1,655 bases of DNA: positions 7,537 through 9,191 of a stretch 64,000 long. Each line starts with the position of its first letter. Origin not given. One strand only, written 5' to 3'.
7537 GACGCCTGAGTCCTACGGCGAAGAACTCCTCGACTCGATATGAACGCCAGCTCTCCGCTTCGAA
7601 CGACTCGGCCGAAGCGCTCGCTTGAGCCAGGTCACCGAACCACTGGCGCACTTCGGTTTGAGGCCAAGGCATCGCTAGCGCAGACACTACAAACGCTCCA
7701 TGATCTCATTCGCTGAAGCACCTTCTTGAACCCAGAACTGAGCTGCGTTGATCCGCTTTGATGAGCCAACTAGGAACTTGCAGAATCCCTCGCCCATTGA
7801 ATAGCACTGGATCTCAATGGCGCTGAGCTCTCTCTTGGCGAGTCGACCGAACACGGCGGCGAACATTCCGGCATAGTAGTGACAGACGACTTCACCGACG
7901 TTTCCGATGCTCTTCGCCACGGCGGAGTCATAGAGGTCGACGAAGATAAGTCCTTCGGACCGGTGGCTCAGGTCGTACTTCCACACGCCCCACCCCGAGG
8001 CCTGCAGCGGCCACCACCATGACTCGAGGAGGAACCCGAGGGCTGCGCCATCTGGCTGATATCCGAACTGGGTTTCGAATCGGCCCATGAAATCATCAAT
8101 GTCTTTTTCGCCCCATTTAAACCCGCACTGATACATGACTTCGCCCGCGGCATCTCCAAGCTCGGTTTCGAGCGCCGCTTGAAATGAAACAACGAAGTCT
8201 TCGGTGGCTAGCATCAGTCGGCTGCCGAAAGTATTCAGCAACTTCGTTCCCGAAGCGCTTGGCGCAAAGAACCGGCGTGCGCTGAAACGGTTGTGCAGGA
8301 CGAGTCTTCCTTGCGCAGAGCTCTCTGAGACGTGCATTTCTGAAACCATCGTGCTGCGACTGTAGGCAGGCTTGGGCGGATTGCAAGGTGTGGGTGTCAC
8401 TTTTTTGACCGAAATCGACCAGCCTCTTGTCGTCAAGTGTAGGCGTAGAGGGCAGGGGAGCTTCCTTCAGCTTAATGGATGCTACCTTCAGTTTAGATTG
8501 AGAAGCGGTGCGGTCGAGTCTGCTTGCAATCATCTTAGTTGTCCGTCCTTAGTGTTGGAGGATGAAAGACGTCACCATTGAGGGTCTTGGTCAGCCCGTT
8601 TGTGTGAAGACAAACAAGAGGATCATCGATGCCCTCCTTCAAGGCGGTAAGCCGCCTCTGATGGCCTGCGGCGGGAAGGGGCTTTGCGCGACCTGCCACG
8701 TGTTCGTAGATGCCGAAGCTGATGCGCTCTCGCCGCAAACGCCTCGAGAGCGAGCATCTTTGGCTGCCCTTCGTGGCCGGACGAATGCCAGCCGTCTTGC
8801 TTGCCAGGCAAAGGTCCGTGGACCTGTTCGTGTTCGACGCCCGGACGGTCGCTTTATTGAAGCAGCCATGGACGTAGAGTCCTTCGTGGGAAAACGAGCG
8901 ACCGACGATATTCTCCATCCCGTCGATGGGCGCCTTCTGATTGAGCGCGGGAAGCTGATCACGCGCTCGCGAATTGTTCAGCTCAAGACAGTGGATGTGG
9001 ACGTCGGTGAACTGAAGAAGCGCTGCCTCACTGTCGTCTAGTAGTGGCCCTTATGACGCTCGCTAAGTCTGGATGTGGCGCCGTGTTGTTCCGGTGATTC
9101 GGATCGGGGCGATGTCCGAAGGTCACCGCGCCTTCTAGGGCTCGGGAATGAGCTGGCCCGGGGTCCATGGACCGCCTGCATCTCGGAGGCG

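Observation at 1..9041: Candidate phytochrome-less bilin/tetrapyrrole signalling operon: haem oxygenase, phycobiliprotein-fold globin, two V4R proteins, ferredoxin modules and three Hanks kinase(-like) proteins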

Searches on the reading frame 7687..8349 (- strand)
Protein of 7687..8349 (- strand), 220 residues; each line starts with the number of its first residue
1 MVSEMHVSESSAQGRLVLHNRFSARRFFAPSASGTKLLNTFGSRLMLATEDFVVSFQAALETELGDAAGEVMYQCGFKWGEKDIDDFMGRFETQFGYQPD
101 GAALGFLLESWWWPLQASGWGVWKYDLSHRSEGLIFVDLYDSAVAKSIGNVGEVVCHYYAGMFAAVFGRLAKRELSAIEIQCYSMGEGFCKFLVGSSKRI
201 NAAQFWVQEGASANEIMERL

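Call 6: search_protein_families(library=pfam, max_evalue=0.1, proteins=[window:7687-8349:-])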
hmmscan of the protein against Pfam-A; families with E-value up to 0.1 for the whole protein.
window:7687-8349:- (220 aa): 1 family
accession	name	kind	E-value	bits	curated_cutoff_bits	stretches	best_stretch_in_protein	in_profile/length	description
PF02830.23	V4R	-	1.4e-15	57.6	31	1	136-195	2-61/62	V4R domain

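Call 9: search_protein_families(library=ncbifam, max_evalue=0.01, proteins=[window:7687-8349:-])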
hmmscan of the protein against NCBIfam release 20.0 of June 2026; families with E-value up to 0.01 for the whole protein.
window:7687-8349:- (220 aa): 2 families
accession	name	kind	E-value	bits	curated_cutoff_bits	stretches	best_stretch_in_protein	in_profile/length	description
NF053755.1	MsvR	equivalog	7.5e-09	35.6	220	1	130-194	172-236/236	transcriptional factor MsvR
TIGR02019.1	BchJ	equivalog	0.0004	20.3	74.3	1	150-194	144-188/188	bacteriochlorophyll 4-vinyl reductase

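Call 49: find_related_loci(query=A3, collection=metagenome_contigs, flank=10000)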
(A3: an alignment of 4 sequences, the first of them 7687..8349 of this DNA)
Query A3 (220 aa) in metagenome_contigs; peptide patterns used: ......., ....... (x = any residue, [..] = any of these).
138 stretches matched a pattern; 30 encode a relative of the query (tblastn E <= 1e-3); 30 distinct loci.
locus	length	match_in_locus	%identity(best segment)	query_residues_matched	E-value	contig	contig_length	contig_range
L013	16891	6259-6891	67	6-217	3e-98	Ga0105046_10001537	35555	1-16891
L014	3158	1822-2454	66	6-217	3e-99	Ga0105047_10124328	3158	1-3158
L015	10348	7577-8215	65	7-220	7e-97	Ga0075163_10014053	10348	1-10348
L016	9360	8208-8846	65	7-220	2e-96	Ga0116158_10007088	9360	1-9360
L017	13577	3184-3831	64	2-220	1e-96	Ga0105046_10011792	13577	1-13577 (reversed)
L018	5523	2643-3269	67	11-220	4e-96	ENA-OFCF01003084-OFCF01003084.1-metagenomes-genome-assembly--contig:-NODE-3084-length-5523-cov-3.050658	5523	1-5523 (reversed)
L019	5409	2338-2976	64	7-220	2e-95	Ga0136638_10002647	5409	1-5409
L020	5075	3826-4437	67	16-220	2e-95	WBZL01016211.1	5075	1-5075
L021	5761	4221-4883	64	2-220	3e-95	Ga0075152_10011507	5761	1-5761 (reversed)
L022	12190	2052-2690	64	7-220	6e-95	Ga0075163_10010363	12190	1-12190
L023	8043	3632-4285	61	3-220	9e-93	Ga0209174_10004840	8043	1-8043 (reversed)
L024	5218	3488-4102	65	15-220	2e-92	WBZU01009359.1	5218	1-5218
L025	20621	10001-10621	65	14-220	8e-93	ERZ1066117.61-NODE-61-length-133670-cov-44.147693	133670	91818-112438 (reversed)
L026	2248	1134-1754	65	14-220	2e-96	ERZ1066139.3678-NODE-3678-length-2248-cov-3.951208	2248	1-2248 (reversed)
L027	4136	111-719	65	17-220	4e-93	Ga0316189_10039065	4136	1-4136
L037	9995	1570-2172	61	19-220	3e-84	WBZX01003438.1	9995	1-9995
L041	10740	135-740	64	18-220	9e-82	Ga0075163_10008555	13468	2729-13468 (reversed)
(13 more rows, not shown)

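Call 61: find_homologous_proteins(query=window:7687-8349:-, max_evalue=1e-10)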
Query window:7687-8349:- (220 aa): 329 proteins with E <= 1e-10 among 696 candidates; the best 120 are listed.
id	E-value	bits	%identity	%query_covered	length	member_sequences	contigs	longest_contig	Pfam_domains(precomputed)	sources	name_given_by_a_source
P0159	1.1e-113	397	100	80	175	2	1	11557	PF02830.24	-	-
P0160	3.6e-94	333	66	97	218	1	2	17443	PF02830.24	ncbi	-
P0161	4.7e-93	329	66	97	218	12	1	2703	PF02830.24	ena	-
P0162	1.3e-92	328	67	95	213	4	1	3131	PF02830.24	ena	-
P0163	1.8e-92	327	64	97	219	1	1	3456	PF02830.24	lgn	-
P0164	8.0e-92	325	66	98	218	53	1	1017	PF02830.24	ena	-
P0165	1.6e-91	324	65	98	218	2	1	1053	PF02830.24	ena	-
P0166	2.8e-91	323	67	95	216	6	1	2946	PF02830.24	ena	-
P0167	8.2e-91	322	66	95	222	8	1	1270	PF02830.24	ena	-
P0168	2.1e-90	320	65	98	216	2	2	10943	PF02830.24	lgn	-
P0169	2.7e-90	320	66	93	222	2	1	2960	PF02830.24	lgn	-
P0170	2.9e-90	320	64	97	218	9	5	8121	PF02830.24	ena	-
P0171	3.0e-90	320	67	92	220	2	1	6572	PF02830.24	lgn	-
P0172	6.8e-90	319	67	92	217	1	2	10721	PF02830.24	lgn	-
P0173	8.0e-90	319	67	92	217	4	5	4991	PF02830.24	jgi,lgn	jgi:hypothetical protein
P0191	4.9e-88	313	65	93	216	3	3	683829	PF02830.24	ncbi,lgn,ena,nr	ncbi:MAG: 4-vinyl reductase [Myxococcales bacterium]|nr:4-vinyl reductase [Myxococcales bacterium]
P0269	3.1e-73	264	55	92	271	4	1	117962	PF02830.24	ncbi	ncbi:MAG: V4R domain-containing protein [Gemmataceae bacterium]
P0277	1.6e-72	262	54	95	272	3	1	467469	PF02830.24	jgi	jgi:predicted hydrocarbon binding protein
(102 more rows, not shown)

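Call 62: find_encoding_contigs(protein=P0191, flank=10000, max_places=1)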
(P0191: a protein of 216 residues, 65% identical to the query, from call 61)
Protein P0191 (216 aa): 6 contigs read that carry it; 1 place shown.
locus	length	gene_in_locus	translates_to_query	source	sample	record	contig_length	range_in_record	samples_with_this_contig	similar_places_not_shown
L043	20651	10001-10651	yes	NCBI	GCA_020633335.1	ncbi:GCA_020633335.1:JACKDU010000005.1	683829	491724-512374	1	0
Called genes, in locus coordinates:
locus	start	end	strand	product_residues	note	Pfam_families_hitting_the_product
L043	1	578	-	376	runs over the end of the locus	PF02770:Acyl-CoA_dh_M (weak)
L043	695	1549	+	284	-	PF01553:Acyltransferase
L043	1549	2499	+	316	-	PF01370:Epimerase, PF07993:NAD_binding_4 (faint)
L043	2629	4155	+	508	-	PF04185:Phosphoesterase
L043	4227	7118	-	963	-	PF01244:Peptidase_M19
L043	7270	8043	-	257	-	PF18306:LDcluster4, PF03641:Lysine_decarbox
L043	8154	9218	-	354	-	PF00753:Lactamase_B, PF00581:Rhodanese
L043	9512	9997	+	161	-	PF00111:Fer2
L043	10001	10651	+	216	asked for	PF02830:V4R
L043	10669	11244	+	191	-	-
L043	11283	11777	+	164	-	PF00502:Phycobilisome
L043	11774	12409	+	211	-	-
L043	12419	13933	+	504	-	PF00069:Pkinase, PF07714:PK_Tyr_Ser-Thr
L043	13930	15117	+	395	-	PF00069:Pkinase, PF07714:PK_Tyr_Ser-Thr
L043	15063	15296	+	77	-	-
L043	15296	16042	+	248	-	PF05996:Fe_bilin_red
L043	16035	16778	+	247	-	PF01126:Heme_oxygenase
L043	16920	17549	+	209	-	-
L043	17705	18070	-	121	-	PF00581:Rhodanese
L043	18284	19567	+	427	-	-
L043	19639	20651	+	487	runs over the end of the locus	PF00743:FMO-like, PF01266:DAO (weak), PF07992:Pyr_redox_2, PF13434:Lys_Orn_oxgnase (faint), PF13450:NAD_binding_8, PF13738:Pyr_redox_3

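Call 63: find_encoding_contigs(protein=P0269, flank=10000, max_places=1)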
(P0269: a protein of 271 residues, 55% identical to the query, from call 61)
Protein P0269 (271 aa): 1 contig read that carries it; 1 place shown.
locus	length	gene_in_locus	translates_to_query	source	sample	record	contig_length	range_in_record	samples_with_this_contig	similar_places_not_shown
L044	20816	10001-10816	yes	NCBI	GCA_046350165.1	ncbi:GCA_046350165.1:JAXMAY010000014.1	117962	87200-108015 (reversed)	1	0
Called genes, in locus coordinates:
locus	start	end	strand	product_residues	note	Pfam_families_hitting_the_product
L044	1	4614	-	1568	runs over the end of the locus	PF00989:PAS, PF08448:PAS_4, PF00989:PAS, PF08448:PAS_4, PF13426:PAS_9, PF08447:PAS_3, PF12860:PAS_7, PF08448:PAS_4, +21 more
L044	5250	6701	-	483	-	PF04244:DPRP, PF03441:FAD_binding_7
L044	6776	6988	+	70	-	-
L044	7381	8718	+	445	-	PF14531:Kinase-like (faint), PF00069:Pkinase, PF07714:PK_Tyr_Ser-Thr, PF03109:ABC1 (weak)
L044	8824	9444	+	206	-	PF01126:Heme_oxygenase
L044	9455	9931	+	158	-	PF00111:Fer2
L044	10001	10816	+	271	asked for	PF02830:V4R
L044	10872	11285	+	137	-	-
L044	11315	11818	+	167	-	PF00502:Phycobilisome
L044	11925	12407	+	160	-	PF00502:Phycobilisome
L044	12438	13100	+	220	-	PF02830:V4R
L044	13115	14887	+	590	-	PF00069:Pkinase, PF07714:PK_Tyr_Ser-Thr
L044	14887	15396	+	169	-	-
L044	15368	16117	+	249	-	PF01656:CbiA, PF10609:ParA (weak), PF13614:AAA_31 (weak)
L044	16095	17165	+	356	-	PF00142:Fer4_NifH (faint), PF01656:CbiA, PF02374:ArsA_ATPase (weak), PF06564:CBP_BcsQ (faint), PF10609:ParA, PF13614:AAA_31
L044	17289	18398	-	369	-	PF00069:Pkinase, PF07714:PK_Tyr_Ser-Thr, PF01636:APH (faint), PF03109:ABC1 (weak)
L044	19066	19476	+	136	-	-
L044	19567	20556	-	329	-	PF01180:DHO_dh (faint)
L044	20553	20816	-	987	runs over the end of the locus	PF17147:PFOR_II, PF01558:POR, PF10371:EKR, PF00037:Fer4 (weak), PF12838:Fer4_7, PF13183:Fer4_8, PF13484:Fer4_16, PF02775:TPP_enzyme_C, +5 more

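Call 67: search_solved_structures(query=L043:15296-16042:+, max_evalue=0.01, show_alignments=1)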
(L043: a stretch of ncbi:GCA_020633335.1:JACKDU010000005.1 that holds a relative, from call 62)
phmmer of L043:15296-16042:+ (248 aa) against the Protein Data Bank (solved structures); distinct sequences matched with E-value up to 0.01: 11.
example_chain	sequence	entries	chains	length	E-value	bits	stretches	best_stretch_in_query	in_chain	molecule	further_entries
6qwq_A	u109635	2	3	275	3e-06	30.5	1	64-243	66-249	Ferredoxin bilin reductase plastid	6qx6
8xks_P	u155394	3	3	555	0.0011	22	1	43-187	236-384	PcyA1 | PcyA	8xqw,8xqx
4eoe_A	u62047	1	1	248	0.0019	21.3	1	8-236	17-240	Phycocyanobilin:ferredoxin oxidoreductase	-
5b4h_A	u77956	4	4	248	0.0026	20.9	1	8-236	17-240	Phycocyanobilin:ferredoxin oxidoreductase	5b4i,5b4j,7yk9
4eoc_A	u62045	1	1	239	0.0033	20.5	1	8-236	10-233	Phycocyanobilin:ferredoxin oxidoreductase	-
3nb8_A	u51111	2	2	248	0.0035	20.4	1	8-236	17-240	Phycocyanobilin:ferredoxin oxidoreductase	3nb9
4eod_A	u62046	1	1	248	0.0035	20.4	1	8-236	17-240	Phycocyanobilin:ferredoxin oxidoreductase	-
3i95_A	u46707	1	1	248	0.0048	20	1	8-236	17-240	Phycocyanobilin:ferredoxin oxidoreductase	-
2d1e_A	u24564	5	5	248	0.0048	20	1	8-236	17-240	Phycocyanobilin:ferredoxin oxidoreductase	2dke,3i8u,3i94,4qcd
2g18_A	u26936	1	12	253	0.005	19.9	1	30-238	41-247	Phycocyanobilin:ferredoxin oxidoreductase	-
3ajg_A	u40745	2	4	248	0.0073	19.4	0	8-119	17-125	Phycocyanobilin:ferredoxin oxidoreductase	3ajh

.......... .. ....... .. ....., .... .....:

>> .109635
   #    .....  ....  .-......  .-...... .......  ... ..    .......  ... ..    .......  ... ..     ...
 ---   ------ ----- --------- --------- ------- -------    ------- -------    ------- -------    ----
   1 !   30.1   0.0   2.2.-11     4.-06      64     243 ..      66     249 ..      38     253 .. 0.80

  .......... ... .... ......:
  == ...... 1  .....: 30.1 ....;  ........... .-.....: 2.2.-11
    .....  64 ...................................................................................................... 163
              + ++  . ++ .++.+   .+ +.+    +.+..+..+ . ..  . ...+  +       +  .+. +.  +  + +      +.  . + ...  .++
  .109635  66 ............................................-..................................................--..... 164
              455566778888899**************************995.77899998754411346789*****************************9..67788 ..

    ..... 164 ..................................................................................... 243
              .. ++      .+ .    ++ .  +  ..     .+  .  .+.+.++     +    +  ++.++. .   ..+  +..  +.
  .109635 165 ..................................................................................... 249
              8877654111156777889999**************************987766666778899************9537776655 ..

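Call 91: find_encoding_contigs(protein=P0277, flank=10000, max_places=1)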
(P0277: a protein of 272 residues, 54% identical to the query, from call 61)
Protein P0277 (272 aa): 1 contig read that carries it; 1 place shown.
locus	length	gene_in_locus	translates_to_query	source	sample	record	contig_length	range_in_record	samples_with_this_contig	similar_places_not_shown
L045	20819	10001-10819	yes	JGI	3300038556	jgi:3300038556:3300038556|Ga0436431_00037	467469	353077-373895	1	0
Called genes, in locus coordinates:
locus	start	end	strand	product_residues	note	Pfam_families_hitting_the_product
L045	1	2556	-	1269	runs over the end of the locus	-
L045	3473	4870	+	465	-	-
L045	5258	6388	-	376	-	-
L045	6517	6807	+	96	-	-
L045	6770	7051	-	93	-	-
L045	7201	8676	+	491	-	PF00069:Pkinase, PF07714:PK_Tyr_Ser-Thr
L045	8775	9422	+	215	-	PF01126:Heme_oxygenase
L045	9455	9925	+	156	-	PF00111:Fer2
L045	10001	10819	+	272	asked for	PF02830:V4R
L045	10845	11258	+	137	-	-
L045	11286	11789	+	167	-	PF00502:Phycobilisome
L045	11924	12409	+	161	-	PF00502:Phycobilisome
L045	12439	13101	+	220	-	PF02830:V4R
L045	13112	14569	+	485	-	PF00069:Pkinase, PF07714:PK_Tyr_Ser-Thr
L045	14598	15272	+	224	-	PF01656:CbiA, PF10609:ParA (faint), PF13614:AAA_31 (faint)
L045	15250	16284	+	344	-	PF00142:Fer4_NifH (faint), PF01656:CbiA, PF06564:CBP_BcsQ (faint), PF10609:ParA, PF13614:AAA_31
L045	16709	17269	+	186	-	PF05974:DUF892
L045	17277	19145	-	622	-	PF02922:CBM_48, PF00128:Alpha-amylase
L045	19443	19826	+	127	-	-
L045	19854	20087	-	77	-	-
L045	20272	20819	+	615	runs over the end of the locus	PF02837:Glyco_hydro_2_N, PF22666:Glyco_hydro_2_N2 (weak), PF02836:Glyco_hydro_2_C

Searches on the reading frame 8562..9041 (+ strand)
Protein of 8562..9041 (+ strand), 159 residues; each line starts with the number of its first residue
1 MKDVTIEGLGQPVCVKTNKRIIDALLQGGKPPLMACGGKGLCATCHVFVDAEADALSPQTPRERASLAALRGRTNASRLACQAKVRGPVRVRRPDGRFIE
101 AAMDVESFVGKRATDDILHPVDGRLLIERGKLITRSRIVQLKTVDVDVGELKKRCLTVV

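Call 7: search_protein_families(library=pfam, max_evalue=0.1, proteins=[window:8562-9041:+])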
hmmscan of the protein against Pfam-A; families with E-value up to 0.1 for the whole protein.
window:8562-9041:+ (159 aa): 1 family
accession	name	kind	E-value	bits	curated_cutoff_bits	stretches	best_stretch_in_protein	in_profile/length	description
PF00111.32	Fer2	-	3.9e-09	36.7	21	1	4-85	1-76/77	2Fe-2S iron-sulfur cluster binding domain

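Call 9: search_protein_families(library=ncbifam, max_evalue=0.01, proteins=[window:8562-9041:+])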
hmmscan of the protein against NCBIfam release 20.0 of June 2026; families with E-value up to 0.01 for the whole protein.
window:8562-9041:+ (159 aa): 3 families
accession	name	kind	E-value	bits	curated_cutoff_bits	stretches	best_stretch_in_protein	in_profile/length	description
TIGR02007.1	fdx_isc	equivalog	6.2e-08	32.8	132.1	1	12-86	17-91/110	ISC system 2Fe-2S type ferredoxin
TIGR01941.1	nqrF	equivalog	1.7e-06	27.2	295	1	14-94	45-121/405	NADH:ubiquinone reductase (Na(+)-transporting) subunit F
NF004317.0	PRK05713.1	equivalog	0.0026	17.1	338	1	13-97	11-88/312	iron-sulfur-binding ferredoxin reductase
